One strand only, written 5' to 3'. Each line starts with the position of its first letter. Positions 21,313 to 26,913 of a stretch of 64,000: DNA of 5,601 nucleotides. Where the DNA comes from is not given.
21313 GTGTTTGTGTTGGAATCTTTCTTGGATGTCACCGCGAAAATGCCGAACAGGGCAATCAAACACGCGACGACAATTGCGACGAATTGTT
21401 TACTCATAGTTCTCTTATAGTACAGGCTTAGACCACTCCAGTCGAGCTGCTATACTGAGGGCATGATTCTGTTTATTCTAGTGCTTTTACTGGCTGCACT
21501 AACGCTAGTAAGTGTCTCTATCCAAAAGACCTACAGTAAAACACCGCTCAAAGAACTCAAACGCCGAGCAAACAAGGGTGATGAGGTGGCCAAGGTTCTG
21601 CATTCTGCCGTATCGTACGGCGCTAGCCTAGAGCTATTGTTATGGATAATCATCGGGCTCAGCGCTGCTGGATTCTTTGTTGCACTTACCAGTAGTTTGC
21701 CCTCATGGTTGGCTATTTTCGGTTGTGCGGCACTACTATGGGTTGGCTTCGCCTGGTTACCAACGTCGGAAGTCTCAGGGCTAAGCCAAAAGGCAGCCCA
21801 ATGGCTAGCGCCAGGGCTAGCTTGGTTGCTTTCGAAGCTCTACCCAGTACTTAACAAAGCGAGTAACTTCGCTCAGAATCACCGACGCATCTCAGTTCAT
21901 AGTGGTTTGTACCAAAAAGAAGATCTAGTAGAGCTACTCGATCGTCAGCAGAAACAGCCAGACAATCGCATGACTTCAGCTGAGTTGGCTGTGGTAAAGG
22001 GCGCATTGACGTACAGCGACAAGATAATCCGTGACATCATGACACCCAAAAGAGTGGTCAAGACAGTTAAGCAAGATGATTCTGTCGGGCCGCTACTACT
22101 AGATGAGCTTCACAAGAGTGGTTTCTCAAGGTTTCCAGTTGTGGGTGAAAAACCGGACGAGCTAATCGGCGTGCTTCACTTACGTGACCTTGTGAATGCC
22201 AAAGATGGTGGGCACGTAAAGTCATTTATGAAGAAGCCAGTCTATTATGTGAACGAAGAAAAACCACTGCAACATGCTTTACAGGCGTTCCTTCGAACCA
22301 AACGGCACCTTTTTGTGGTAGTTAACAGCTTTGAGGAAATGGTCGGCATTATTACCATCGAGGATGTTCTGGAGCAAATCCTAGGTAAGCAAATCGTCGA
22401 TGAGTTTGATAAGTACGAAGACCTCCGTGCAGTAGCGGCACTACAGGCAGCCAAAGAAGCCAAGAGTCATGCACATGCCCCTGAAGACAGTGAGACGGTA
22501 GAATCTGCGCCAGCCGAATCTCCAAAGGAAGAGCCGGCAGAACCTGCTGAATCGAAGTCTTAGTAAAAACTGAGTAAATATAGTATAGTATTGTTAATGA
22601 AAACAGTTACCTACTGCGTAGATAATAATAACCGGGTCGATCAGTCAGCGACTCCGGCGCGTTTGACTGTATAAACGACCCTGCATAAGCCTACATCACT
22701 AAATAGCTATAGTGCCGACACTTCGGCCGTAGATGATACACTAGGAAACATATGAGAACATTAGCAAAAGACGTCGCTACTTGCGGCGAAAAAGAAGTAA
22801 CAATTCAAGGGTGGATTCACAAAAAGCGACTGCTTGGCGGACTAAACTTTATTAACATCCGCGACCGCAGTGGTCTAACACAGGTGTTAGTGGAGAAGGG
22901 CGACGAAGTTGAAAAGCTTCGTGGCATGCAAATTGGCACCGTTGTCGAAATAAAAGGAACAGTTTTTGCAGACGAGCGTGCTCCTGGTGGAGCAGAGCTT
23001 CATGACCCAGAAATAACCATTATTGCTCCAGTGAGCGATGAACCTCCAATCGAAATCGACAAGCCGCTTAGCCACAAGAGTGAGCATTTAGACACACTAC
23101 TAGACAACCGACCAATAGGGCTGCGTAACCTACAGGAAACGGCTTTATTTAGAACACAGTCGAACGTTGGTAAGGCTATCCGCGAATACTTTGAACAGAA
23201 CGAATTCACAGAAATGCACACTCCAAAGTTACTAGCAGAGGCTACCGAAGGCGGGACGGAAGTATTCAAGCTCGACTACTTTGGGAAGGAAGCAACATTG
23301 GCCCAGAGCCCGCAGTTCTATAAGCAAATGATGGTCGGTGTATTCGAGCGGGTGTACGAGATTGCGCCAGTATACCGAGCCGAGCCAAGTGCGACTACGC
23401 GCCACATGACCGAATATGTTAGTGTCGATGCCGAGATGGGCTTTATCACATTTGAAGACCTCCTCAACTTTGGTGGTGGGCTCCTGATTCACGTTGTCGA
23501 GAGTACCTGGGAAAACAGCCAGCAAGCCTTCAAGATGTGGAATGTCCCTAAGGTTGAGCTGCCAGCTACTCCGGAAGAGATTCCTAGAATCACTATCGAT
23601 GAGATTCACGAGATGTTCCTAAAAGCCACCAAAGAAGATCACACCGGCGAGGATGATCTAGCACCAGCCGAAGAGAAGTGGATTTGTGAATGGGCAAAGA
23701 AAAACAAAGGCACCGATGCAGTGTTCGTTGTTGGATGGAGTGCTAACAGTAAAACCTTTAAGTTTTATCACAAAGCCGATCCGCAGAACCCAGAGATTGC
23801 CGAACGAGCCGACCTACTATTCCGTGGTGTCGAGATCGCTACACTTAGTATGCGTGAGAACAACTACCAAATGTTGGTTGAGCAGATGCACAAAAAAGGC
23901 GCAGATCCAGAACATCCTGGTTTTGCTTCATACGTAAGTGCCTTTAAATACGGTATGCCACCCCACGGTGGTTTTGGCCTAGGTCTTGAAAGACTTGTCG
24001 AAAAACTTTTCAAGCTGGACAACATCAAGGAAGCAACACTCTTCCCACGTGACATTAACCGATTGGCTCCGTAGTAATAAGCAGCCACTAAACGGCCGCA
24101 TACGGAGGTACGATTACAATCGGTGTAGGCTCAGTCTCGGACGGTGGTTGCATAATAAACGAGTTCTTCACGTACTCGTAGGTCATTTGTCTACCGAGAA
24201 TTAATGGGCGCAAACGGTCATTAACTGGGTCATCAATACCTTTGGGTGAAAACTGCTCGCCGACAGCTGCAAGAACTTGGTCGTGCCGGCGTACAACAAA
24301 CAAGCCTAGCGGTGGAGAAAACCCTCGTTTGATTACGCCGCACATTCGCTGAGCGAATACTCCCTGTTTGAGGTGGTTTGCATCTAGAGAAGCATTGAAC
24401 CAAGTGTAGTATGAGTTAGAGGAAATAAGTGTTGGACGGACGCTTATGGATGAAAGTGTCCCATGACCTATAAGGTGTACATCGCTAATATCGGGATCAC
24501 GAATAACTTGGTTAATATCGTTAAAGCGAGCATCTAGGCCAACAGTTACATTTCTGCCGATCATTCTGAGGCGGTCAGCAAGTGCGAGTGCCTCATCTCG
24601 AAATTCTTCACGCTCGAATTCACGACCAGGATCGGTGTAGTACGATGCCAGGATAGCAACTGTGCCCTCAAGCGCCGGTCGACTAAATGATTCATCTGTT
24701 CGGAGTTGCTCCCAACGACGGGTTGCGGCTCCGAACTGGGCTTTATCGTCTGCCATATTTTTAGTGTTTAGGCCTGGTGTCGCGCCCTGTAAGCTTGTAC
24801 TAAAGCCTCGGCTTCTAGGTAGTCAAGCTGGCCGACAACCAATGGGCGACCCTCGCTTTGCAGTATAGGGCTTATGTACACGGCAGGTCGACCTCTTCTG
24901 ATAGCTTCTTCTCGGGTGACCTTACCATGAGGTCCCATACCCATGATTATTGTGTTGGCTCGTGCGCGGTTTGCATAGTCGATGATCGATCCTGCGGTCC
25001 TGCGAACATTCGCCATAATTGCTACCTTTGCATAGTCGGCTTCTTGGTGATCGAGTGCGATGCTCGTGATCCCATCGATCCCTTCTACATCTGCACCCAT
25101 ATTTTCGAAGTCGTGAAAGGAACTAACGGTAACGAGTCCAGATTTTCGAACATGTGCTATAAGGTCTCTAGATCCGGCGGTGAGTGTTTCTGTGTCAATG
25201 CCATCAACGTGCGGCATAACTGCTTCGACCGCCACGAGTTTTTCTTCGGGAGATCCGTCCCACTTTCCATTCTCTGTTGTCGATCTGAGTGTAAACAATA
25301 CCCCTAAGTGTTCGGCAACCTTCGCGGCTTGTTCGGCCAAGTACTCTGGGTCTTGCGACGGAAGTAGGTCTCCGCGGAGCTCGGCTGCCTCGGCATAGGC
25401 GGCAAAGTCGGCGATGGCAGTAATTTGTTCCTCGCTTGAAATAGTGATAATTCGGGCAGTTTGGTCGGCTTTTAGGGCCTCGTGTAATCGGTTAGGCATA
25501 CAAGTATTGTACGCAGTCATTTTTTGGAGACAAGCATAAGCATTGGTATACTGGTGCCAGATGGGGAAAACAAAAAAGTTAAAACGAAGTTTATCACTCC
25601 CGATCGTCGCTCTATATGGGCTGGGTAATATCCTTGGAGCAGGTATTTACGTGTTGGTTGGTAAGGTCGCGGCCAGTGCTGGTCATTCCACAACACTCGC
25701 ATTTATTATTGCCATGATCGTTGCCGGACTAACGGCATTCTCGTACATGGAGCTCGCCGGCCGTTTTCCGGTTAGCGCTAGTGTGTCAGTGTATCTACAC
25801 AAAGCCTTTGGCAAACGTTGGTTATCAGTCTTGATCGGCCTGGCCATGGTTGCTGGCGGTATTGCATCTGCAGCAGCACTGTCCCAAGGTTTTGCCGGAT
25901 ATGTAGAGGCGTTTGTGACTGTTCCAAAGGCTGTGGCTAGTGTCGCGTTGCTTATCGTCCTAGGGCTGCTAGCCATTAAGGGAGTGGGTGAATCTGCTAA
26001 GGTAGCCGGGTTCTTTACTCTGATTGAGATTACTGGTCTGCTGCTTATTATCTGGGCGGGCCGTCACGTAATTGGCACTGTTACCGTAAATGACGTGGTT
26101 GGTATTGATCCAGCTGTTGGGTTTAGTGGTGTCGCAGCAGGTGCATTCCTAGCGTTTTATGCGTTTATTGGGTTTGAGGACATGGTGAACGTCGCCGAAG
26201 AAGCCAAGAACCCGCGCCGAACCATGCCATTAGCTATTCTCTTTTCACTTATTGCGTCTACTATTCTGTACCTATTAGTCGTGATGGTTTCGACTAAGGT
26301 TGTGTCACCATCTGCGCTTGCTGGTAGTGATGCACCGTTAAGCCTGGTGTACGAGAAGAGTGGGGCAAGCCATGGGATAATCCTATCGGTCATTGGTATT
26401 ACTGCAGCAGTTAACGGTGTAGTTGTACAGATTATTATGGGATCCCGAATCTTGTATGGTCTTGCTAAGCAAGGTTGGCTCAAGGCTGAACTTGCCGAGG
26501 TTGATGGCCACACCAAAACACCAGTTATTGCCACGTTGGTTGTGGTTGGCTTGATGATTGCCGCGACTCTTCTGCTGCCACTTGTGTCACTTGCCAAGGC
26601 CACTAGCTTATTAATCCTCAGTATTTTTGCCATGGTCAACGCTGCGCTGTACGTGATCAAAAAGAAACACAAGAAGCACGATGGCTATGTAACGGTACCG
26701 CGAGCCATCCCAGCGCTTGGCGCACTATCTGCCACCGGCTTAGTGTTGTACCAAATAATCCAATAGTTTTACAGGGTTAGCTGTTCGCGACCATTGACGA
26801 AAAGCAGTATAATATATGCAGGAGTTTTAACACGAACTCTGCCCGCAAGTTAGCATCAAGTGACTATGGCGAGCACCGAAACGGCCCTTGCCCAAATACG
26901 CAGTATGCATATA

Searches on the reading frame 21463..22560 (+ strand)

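Call 70: search_protein_families(library=pfam, proteins=[window:21463-22560:+], max_evalue=0.00001)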
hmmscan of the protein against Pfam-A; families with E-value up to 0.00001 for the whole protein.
window:21463-22560:+ (366 aa): 1 family
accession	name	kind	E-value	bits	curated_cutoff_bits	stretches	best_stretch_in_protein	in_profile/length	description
PF00571.33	CBS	-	5.3e-21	75.1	24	2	252-307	1-56/57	CBS domain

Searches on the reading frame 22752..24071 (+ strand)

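Call 71: search_protein_families(library=pfam, proteins=[window:22752-24071:+], max_evalue=0.00001)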
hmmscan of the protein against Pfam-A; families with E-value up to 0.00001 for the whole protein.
window:22752-24071:+ (440 aa): 2 families
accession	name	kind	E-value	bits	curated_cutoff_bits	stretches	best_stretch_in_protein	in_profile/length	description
PF00152.25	tRNA-synt_2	-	9.7e-74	248.6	25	1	114-434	3-307/308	tRNA synthetases class II (D, K and N)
PF01336.31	tRNA_anti-codon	-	4.2e-14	52.7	27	1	16-91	1-75/75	OB-fold nucleic acid binding domain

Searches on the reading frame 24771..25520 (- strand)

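Call 71: search_protein_families(library=pfam, proteins=[window:24771-25520:-], max_evalue=0.00001)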
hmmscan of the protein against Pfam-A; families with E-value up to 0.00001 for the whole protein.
window:24771-25520:- (250 aa): 1 family
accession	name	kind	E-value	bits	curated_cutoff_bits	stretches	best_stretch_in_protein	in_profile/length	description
PF01487.21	DHquinase_I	-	8.2e-22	78.9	22.2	1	25-204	4-196/230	Type I 3-dehydroquinase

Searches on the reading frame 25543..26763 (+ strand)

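Call 71: search_protein_families(library=pfam, proteins=[window:25543-26763:+], max_evalue=0.00001)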
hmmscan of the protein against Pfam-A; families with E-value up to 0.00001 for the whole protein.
window:25543-26763:+ (407 aa): 2 families
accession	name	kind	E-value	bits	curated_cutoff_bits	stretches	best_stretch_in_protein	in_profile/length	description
PF13520.12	AA_permease_2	-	5.7e-35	121.5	27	1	26-387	10-385/427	Amino acid permease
PF00324.27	AA_permease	-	4e-30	105.4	24.6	1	24-380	4-389/470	Amino acid permease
